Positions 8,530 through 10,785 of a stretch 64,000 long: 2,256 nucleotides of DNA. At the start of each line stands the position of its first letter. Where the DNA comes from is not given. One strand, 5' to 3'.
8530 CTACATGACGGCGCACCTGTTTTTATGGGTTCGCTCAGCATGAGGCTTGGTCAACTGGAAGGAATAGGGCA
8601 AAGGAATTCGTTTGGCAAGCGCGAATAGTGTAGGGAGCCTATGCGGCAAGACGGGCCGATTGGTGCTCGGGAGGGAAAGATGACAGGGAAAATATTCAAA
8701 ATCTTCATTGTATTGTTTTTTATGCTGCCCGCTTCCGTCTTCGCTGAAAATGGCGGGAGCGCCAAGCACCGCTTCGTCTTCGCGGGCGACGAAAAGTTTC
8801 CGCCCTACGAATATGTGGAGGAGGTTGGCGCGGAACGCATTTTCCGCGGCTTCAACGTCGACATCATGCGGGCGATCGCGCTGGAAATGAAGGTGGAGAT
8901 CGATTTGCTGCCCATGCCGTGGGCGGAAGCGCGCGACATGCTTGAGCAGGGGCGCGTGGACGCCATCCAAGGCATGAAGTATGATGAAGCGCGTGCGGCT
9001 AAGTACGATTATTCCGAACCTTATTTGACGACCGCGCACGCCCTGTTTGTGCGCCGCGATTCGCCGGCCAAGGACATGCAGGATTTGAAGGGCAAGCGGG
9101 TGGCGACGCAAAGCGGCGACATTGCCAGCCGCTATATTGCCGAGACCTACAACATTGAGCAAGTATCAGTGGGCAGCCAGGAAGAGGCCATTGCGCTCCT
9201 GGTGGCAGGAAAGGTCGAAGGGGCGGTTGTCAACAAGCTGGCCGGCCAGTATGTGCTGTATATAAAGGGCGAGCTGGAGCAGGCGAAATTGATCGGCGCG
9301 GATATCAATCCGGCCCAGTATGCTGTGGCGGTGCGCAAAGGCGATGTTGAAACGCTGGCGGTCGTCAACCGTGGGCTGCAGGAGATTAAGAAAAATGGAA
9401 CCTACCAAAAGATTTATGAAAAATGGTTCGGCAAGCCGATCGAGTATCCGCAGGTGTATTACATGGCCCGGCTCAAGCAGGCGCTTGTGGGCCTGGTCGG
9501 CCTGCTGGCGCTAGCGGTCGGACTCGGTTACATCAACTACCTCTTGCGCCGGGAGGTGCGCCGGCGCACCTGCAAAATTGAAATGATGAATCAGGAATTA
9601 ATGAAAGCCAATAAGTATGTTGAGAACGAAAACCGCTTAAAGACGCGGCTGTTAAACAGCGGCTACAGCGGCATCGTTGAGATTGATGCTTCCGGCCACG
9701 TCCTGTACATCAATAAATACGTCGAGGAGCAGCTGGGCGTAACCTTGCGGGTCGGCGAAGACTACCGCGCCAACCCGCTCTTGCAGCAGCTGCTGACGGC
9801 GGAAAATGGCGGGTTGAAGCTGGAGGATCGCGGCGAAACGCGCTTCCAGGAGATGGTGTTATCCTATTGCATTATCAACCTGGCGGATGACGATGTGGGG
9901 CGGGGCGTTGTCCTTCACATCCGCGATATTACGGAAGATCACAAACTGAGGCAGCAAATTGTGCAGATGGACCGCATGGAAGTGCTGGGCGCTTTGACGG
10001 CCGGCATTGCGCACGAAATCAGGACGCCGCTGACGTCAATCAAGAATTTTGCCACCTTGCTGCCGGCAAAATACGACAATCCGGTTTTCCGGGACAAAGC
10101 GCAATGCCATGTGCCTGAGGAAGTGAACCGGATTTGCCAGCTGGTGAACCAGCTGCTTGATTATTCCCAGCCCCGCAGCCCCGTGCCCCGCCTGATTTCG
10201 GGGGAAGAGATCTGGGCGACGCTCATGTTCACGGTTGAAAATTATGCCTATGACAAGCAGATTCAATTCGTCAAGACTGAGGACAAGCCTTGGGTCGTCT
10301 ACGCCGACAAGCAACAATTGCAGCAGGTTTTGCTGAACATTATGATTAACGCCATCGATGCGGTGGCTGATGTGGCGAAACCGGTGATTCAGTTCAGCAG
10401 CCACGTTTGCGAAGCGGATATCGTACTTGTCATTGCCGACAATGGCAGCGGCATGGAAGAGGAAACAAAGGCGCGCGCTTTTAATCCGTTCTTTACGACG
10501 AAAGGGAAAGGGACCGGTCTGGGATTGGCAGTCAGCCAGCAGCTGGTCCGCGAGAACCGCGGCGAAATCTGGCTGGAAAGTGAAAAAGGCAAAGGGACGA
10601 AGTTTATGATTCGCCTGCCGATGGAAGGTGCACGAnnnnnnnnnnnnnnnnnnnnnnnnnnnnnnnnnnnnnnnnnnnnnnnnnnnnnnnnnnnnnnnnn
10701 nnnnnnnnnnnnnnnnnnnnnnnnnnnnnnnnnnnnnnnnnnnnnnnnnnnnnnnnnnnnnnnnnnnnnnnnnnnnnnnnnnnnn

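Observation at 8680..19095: Amino-acid-sensing kinase plus sigma-54 activator directly upstream of two exact -24/-12 promoters that drive a formiminoglutamate / folate-C1 / glutamate module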

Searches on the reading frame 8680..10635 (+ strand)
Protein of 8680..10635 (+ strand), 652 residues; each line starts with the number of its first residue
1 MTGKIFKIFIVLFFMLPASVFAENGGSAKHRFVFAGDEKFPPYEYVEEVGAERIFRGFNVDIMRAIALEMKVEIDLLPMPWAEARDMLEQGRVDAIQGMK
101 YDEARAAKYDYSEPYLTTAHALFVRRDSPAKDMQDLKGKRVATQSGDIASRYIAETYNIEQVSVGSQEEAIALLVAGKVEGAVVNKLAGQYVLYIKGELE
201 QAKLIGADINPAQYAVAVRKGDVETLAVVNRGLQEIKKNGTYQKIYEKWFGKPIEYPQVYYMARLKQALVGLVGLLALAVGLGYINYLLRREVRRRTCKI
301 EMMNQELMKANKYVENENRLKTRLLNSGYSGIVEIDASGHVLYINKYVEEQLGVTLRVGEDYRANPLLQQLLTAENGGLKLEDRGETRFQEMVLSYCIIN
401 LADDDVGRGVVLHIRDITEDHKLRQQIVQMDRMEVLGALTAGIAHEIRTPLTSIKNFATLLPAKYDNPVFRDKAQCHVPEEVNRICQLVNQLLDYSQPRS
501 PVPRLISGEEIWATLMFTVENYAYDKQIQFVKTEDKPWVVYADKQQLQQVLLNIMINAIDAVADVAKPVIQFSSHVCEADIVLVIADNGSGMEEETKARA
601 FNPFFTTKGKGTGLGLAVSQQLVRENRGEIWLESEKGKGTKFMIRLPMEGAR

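Call 8: search_protein_families(library=pfam, proteins=[window:8680-10635:+])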
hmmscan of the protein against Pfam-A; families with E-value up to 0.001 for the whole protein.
window:8680-10635:+ (652 aa): 5 families
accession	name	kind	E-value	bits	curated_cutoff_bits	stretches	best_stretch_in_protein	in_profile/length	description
PF00497.25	SBP_bac_3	-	4.9e-34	117.4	26.4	1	34-252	3-132/132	Bacterial extracellular solute-binding proteins, family 3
PF02518.31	HATPase_c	-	1.8e-23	83.5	26.4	1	543-649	2-110/111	Histidine kinase-, DNA gyrase B-, and HSP90-like ATPase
PF00512.31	HisKA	-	7.7e-11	42.3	26.9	1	437-499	3-64/66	His Kinase A (phospho-acceptor) domain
PF12974.12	Phosphonate-bd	-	7.2e-07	29.3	27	1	68-188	25-166/242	ABC transporter, phosphonate, periplasmic substrate-binding protein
PF14501.12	HATPase_c_5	-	6.3e-05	23.3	22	1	546-637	5-93/102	GHKL domain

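Call 9: search_protein_families(library=ncbifam, proteins=[window:8680-10635:+])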
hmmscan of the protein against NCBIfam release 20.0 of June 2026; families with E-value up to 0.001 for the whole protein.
window:8680-10635:+ (652 aa): 92 families (the best 25 are shown)
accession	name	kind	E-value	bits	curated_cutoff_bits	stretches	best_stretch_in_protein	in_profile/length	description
NF008468.0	PRK11360.1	equivalog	8.9e-68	229.1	646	1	301-649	257-609/616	two-component system sensor histidine kinase AtoS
NF007688.0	PRK10364.1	equivalog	3.2e-45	154.7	479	1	420-651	224-454/460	two-component system sensor histidine kinase ZraS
NF046044.1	PnpS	equivalog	3.3e-42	144.9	400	1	292-647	28-390/390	two-component system histidine kinase PnpS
NF046020.1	HisKinCckABruc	equivalog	5.2e-39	133.8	1000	1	397-647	441-706/868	cell cycle histidine kinase CckA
NF010411.0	PRK13837.1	equivalog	1.3e-37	129.3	647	1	400-649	415-676/828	two-component system VirA-like sensor kinase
NF053867.1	SprKinKinDBac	equivalog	1.8e-37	129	775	1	429-649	279-498/500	sporulation kinase KinD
NF033092.0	HK_WalK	equivalog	1.5e-34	119.5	725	1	299-648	238-594/594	cell wall metabolism sensor histidine kinase WalK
NF052574.1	HisKinEspCMyxo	equivalog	2.9e-33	115.1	1200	1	390-648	374-637/785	serine histidine kinase EspC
TIGR01096.1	3A0103s03R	subfamily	5.3e-32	111.3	256.35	1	15-250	7-250/250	lysine/arginine/ornithine ABC transporter substrate-binding protein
TIGR02966.1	phoR_proteo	equivalog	4.5e-30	104.8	334.2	1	330-645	17-332/333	phosphate regulon sensor histidine kinase PhoR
NF040750.1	tetrathio_HK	equivalog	7.4e-30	103.9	750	1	424-638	326-544/555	tetrathionate respiration histidine kinase TtrS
NF007029.0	PRK09495.1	equivalog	5.3e-28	98.5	303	1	20-252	15-245/248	glutamine ABC transporter substrate-binding protein GlnH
NF047466.1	hybrid_RR_LvrB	exception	5.3e-28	98.2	500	1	415-648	131-376/377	hybrid histidine kinase/response regulator LvrB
NF052573.1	HisKinEspAMyxo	equivalog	1.2e-27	96.3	1400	2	535-646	492-609/755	serine histidine kinase EspA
NF038348.1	T2SS_HK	subfamily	6.2e-27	94.2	450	1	483-648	409-573/574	histidine kinase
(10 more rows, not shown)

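Call 13: find_homologous_proteins(query=window:8680-10635:+, max_evalue=1e-20)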
Query window:8680-10635:+ (652 aa): 319 proteins with E <= 1e-20 among 8000 candidates; the best 120 are listed.
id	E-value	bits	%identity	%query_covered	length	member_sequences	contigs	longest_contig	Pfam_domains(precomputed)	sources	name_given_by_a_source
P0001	0.0e+0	1458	100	100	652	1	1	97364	PF00497.26,PF02518.32,PF00512.32,PF12974.13,PF14501.13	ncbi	-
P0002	2.7e-178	612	47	97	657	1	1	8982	PF00497.26,PF02518.32,PF00512.32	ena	-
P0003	4.3e-173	595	46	95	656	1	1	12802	PF00497.26,PF02518.32,PF00512.32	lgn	-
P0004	2.8e-171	589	44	98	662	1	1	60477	PF00497.26,PF02518.32,PF00512.32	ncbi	-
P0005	4.9e-171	588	44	98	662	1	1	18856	PF00497.26,PF02518.32,PF00512.32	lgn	-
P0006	1.6e-170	587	45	98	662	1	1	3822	PF00497.26,PF02518.32,PF00512.32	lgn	-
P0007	4.2e-170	585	45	98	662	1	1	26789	PF00497.26,PF02518.32,PF00512.32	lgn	-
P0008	2.2e-169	583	44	98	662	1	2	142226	PF00497.26,PF02518.32,PF00512.32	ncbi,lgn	-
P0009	1.1e-167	577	44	99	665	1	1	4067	PF00497.26,PF02518.32,PF00512.32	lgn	-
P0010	9.8e-167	574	44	98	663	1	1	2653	PF00497.26,PF02518.32,PF00512.32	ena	-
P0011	1.0e-166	574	44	98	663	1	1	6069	PF00497.26,PF02518.32,PF00512.32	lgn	-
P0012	1.1e-166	574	44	98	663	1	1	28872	PF00497.26,PF02518.32,PF00512.32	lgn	-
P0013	3.2e-166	573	42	99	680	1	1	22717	PF00497.26,PF02518.32,PF00512.32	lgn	-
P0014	7.5e-166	571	41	99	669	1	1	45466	PF00497.26,PF02518.32,PF00512.32,PF14501.13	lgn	-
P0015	1.7e-165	570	44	98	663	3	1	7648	PF00497.26,PF02518.32,PF00512.32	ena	-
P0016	1.7e-164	567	42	99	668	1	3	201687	PF00497.26,PF02518.32,PF00512.32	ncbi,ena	-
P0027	1.8e-150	520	42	94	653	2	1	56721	PF00497.26,PF02518.32,PF00512.32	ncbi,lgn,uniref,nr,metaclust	ncbi:transporter substrate-binding domain-containing protein [Sporolituus thermophilus]|uniref:histi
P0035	4.9e-147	509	42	96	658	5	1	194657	PF00497.26,PF02518.32,PF00512.32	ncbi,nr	ncbi:MAG: transporter substrate-binding domain-containing protein [Veillonellaceae bacterium]|nr:tra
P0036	8.1e-147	508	42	93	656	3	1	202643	PF00497.26,PF02518.32,PF00512.32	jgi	jgi:polar amino acid transport system substrate-binding protein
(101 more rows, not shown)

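Call 15: find_encoding_contigs(protein=P0001, flank=10000, max_places=2)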
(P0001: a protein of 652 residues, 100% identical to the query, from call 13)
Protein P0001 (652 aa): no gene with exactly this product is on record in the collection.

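Call 16: find_encoding_contigs(protein=P0004, flank=10000, max_places=2)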
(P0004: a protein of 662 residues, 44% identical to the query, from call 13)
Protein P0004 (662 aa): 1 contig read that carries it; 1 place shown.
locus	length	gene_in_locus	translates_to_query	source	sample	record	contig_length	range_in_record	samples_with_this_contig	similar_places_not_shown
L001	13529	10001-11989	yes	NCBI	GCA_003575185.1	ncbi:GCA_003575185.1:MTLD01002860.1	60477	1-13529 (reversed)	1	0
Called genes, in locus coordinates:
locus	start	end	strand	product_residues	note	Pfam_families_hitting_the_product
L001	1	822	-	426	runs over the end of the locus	-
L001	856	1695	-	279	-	PF00941:FAD_binding_5, PF03450:CO_deh_flav_C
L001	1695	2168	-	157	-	PF00111:Fer2 (weak), PF01799:Fer2_2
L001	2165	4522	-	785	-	PF01315:Ald_Xan_dh_C, PF02738:MoCoBD_1, PF20256:MoCoBD_2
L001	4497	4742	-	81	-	PF00550:PP-binding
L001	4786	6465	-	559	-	PF00501:AMP-binding, PF13193:AMP-binding_C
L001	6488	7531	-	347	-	-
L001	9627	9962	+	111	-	PF08448:PAS_4 (weak), PF13426:PAS_9 (weak)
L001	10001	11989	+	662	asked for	PF00497:SBP_bac_3, PF00512:HisKA, PF02518:HATPase_c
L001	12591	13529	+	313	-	?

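Call 17: find_encoding_contigs(protein=P0016, flank=10000, max_places=2)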
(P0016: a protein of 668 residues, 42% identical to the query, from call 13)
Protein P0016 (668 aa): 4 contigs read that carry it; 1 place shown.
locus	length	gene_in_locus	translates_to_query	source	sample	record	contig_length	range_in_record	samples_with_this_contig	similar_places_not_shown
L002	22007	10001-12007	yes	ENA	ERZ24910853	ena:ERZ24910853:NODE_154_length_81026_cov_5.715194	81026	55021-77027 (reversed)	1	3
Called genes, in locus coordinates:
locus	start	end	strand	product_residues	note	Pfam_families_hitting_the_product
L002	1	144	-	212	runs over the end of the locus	PF02589:LUD_dom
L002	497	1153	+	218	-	PF00072:Response_reg, PF00196:GerE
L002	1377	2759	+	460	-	PF01565:FAD_binding_4, PF02913:FAD-oxidase_C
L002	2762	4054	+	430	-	PF13183:Fer4_8, PF12838:Fer4_7 (weak), PF13534:Fer4_17 (weak), PF02754:CCG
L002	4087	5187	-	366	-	PF05651:Diacid_rec, PF07730:HisKA_3, PF13581:HATPase_c_2 (weak), PF02518:HATPase_c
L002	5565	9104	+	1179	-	PF01855:POR_N, PF17147:PFOR_II, PF01558:POR, PF10371:EKR, PF12838:Fer4_7, PF13183:Fer4_8, PF13237:Fer4_10, PF13484:Fer4_16, +8 more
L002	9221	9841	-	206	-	PF05962:HutD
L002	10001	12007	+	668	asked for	PF00497:SBP_bac_3, PF00512:HisKA, PF02518:HATPase_c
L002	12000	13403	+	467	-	PF00072:Response_reg, PF00158:Sigma54_activat, PF00493:MCM (faint), PF14532:Sigma54_activ_2, PF25601:AAA_lid_14, PF02954:HTH_8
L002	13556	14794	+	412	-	PF03616:Glt_symporter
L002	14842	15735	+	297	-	PF07837:FTCD_N, PF02971:FTCD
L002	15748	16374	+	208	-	PF04961:FTCD_C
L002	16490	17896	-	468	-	PF02614:UxaC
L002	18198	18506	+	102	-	PF01257:2Fe-2S_thioredx (weak)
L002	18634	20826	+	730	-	PF01751:Toprim, PF01131:Topoisom_bac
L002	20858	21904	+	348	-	PF01075:Glyco_transf_9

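Call 19: find_related_loci(query=A1, collection=genome_contigs, flank=10000)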
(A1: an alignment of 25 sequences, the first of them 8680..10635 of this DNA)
Query A1 (652 aa) in genome_contigs; peptide patterns used: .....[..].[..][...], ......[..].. (x = any residue, [..] = any of these).
600 stretches matched a pattern (row limit reached: there are more); 588 encode a relative of the query (tblastn E <= 1e-3); the best 80 are kept; 80 distinct loci.
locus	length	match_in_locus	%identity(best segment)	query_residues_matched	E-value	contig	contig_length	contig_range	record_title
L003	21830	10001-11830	41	29-640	7e-146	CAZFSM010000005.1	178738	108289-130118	MAG TPA_asm: uncultured Veillonellaceae bacterium isolate SRP302447_co2_51 genome assembly, contig: NODE_274_length_1787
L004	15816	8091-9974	37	6-648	1e-122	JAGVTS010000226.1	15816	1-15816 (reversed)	MAG: Bacillota bacterium isolate THP_Bin_8 THP_Bin_8_scaffold_941, whole genome shotgun sequence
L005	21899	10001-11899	29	28-650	1e-77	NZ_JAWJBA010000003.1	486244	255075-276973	Alkalihalophilus lindianensis strain BZ-TG-R113 NODE_3_length_486244_cov_105.030049, whole genome shotgun sequence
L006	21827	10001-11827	26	32-647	6e-56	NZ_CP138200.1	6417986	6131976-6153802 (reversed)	Wukongibacter sp. M2B1 chromosome, complete genome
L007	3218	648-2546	23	35-646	1e-51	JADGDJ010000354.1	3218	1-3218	MAG: Spirochaetaceae bacterium isolate BB7 NODE_37488_length_3218_cov_3.183392, whole genome shotgun sequence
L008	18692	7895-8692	35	394-648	4e-43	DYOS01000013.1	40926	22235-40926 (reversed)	MAG TPA_asm: Caldithrix sp. isolate SulCav_GS09_5_48_20 SulCav_GS09_5_1260_length_40926_cov_11_107974, whole genome shot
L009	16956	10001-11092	32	307-648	7e-43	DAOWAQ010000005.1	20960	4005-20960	MAG TPA_asm: Calditrichia bacterium isolate CSMAG_1839 CSMAG_1839_k141_950878_length_20960_cov_15.7146, whole genome sho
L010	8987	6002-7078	29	316-647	2e-41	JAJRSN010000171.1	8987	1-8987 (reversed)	MAG: Calditrichota bacterium isolate Dive96_bin1.108 k141_1657876, whole genome shotgun sequence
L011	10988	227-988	36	394-646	3e-41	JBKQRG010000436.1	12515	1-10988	MAG: Desulfomonilaceae bacterium isolate MGr2D2E2F__bin_53 MGr2D2E2F_000000271695, whole genome shotgun sequence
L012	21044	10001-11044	32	299-647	3e-41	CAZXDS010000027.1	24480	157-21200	MAG TPA_asm: uncultured Melioribacteraceae bacterium isolate SRP128015_co1_473 genome assembly, contig: NODE_2561_length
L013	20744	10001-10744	36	404-648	2e-40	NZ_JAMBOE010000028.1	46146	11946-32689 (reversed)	Paenibacillus macerans strain MER 50.2 NODE_28_, whole genome shotgun sequence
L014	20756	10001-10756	37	398-650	2e-39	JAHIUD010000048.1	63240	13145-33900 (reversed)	MAG: Proteobacteria bacterium isolate MM_PC_MetaG.mb.237 MM_PC_MetaG.mb.237_k141_887117, whole genome shotgun sequence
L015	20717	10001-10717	37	417-648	1e-39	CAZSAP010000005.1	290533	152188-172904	MAG TPA_asm: uncultured bacterium isolate binchicken_co269_236 genome assembly, contig: NODE_21_length_290533_cov_55.539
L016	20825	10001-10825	33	391-647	1e-39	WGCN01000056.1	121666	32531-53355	MAG: Calditrichales bacterium isolate S144_8_esom k151_19078, whole genome shotgun sequence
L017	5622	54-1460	38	43-635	3e-39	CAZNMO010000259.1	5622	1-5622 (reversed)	MAG TPA_asm: uncultured Clostridiaceae bacterium isolate binchicken_co158_98 genome assembly, contig: NODE_11598_length_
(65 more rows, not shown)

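Call 30: find_encoding_contigs(protein=P0008, flank=10000, max_places=1)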
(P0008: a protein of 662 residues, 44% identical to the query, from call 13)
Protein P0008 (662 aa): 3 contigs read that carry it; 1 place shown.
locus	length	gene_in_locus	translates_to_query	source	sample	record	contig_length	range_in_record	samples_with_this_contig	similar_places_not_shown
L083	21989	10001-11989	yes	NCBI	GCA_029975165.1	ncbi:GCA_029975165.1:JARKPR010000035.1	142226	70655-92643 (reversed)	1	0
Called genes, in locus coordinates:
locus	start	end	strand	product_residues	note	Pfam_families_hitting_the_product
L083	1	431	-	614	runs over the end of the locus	PF01926:MMR_HSR1, PF02421:FeoB_N, PF07670:Gate, PF07664:FeoB_C, PF07670:Gate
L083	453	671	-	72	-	PF04023:FeoA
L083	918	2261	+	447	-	PF00070:Pyr_redox (faint), PF00107:ADH_zinc_N (faint), PF02254:TrkA_N, PF07992:Pyr_redox_2, PF02080:TrkA_C, PF13241:NAD_binding_7 (weak), PF02254:TrkA_N, PF02080:TrkA_C, +15 more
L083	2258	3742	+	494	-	PF02386:TrkH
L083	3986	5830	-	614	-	PF13520:AA_permease_2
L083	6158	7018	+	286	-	PF01557:FAA_hydrolase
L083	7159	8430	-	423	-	PF02403:Seryl_tRNA_N, PF00587:tRNA-synt_2b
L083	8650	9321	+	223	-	PF03167:UDG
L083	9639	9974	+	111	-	PF08448:PAS_4 (weak), PF13426:PAS_9 (weak)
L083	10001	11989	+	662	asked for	PF00497:SBP_bac_3, PF00512:HisKA, PF02518:HATPase_c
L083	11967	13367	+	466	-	PF00072:Response_reg, PF00158:Sigma54_activat, PF14532:Sigma54_activ_2, PF25601:AAA_lid_14, PF02954:HTH_8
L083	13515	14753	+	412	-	PF03616:Glt_symporter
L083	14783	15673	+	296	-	PF07837:FTCD_N, PF02971:FTCD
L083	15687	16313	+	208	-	PF04961:FTCD_C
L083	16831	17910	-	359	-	PF00923:TAL_FSA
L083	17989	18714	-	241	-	PF01791:DeoC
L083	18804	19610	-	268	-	PF01261:AP_endonuc_2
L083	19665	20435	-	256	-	PF00106:adh_short, PF08659:KR, PF13561:adh_short_C2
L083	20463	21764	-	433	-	PF06808:DctM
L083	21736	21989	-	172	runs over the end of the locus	PF04290:DctQ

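Call 31: find_encoding_contigs(protein=P0027, flank=10000, max_places=1)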
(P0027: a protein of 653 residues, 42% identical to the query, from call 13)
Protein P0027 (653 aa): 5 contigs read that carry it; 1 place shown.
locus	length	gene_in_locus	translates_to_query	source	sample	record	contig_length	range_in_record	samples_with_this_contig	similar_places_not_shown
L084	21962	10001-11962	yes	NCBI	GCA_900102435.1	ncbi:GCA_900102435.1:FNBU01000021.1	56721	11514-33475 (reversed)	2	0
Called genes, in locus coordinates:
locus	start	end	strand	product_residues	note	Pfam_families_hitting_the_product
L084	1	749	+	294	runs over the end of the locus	PF04055:Radical_SAM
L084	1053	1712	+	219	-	PF02308:MgtC, PF13291:ACT_4 (weak)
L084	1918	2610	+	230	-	PF04402:SIMPL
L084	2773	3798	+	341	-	PF21715:CggR_N, PF04198:Sugar-bind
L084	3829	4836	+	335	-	PF00044:Gp_dh_N, PF02800:Gp_dh_C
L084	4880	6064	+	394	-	PF00162:PGK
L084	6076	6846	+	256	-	PF00121:TIM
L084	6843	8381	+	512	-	PF01676:Metalloenzyme, PF06415:iPGM_N, PF01663:Phosphodiest (weak)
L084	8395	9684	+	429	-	PF03952:Enolase_N, PF00113:Enolase_C, PF13378:MR_MLE_C (weak), PF07476:MAAL_C (weak)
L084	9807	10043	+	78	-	-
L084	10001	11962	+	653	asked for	PF00497:SBP_bac_3, PF00512:HisKA, PF02518:HATPase_c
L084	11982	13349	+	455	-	PF00072:Response_reg, PF00158:Sigma54_activat, PF01078:Mg_chelatase (faint), PF14532:Sigma54_activ_2, PF07728:AAA_5 (weak), PF25601:AAA_lid_14, PF02954:HTH_8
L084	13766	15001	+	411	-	PF03616:Glt_symporter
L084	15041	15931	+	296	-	PF07837:FTCD_N, PF02971:FTCD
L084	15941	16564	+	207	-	PF04961:FTCD_C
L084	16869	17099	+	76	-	PF03840:SecG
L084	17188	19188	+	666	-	PF03030:H_PPase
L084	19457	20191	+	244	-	PF12146:Hydrolase_4, PF00561:Abhydrolase_1, PF12697:Abhydrolase_6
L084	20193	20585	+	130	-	PF03061:4HBT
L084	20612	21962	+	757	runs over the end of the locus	PF08206:OB_RNB, PF17876:CSD2 (weak), PF08206:OB_RNB, PF17849:OB_Dis3, PF17876:CSD2, PF00773:RNB, PF00575:S1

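Call 32: find_encoding_contigs(protein=P0035, flank=10000, max_places=1)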
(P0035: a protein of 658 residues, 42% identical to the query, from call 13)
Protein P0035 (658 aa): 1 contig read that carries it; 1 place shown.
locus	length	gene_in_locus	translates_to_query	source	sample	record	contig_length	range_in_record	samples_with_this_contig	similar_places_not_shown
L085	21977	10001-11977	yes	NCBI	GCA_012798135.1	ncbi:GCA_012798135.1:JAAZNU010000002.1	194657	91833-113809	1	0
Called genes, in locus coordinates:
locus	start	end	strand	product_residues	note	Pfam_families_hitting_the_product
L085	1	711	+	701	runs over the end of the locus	PF00512:HisKA, PF02518:HATPase_c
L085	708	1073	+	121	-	PF00072:Response_reg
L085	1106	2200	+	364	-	PF00072:Response_reg, PF13487:HD_5, PF01966:HD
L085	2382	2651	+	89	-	PF21699:TM1266-like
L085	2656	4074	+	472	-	PF04055:Radical_SAM, PF06968:BATS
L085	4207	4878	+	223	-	PF02493:MORN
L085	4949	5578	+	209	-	PF03734:YkuD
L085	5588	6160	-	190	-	PF03734:YkuD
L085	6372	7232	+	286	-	PF04108:ATG17_like (faint), PF00015:MCPsignal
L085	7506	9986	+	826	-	PF20437:LonC_helical, PF13654:AAA_32, PF20436:LonB_AAA-LID, PF05362:Lon_C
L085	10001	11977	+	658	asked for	PF00497:SBP_bac_3, PF00512:HisKA, PF02518:HATPase_c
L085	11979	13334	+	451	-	PF00072:Response_reg, PF00158:Sigma54_activat, PF14532:Sigma54_activ_2, PF07728:AAA_5 (weak), PF25601:AAA_lid_14, PF02954:HTH_8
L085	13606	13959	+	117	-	-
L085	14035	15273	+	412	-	PF03616:Glt_symporter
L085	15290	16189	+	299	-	PF07837:FTCD_N, PF02971:FTCD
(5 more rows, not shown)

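Call 33: find_encoding_contigs(protein=P0036, flank=10000, max_places=1)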
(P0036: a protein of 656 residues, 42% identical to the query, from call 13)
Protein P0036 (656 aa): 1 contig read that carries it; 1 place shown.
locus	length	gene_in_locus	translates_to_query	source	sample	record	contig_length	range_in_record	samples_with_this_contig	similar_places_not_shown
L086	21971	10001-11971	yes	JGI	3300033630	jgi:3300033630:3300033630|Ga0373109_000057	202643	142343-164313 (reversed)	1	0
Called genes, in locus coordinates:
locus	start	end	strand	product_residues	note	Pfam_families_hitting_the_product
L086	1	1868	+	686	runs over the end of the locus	PF00072:Response_reg, PF13188:PAS_8 (faint), PF07228:SpoIIE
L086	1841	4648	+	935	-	PF10114:PocR, PF13185:GAF_2, PF01590:GAF, PF00989:PAS (faint), PF13188:PAS_8, PF07228:SpoIIE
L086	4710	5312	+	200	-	PF00072:Response_reg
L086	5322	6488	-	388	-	PF00990:GGDEF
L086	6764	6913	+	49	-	-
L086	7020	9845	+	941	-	PF02743:dCache_1, PF22588:dCache_1_like, PF08447:PAS_3 (weak), PF00990:GGDEF, PF00563:EAL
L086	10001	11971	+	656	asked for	PF00497:SBP_bac_3, PF00512:HisKA, PF02518:HATPase_c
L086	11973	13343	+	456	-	PF00072:Response_reg, PF00158:Sigma54_activat, PF14532:Sigma54_activ_2, PF07728:AAA_5 (weak), PF25601:AAA_lid_14, PF02954:HTH_8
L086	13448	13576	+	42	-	-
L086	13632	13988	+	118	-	PF08448:PAS_4 (weak), PF13426:PAS_9 (weak)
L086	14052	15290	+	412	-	PF03616:Glt_symporter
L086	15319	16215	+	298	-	PF07837:FTCD_N, PF02971:FTCD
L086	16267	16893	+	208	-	PF04961:FTCD_C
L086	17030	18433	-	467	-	PF01565:FAD_binding_4, PF02913:FAD-oxidase_C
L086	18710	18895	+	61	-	-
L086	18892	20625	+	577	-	PF00672:HAMP, PF00015:MCPsignal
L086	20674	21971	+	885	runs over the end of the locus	PF02743:dCache_1 (faint), PF00989:PAS, PF13188:PAS_8 (weak), PF08447:PAS_3 (faint), PF08448:PAS_4 (weak), PF13426:PAS_9, PF00990:GGDEF, PF00563:EAL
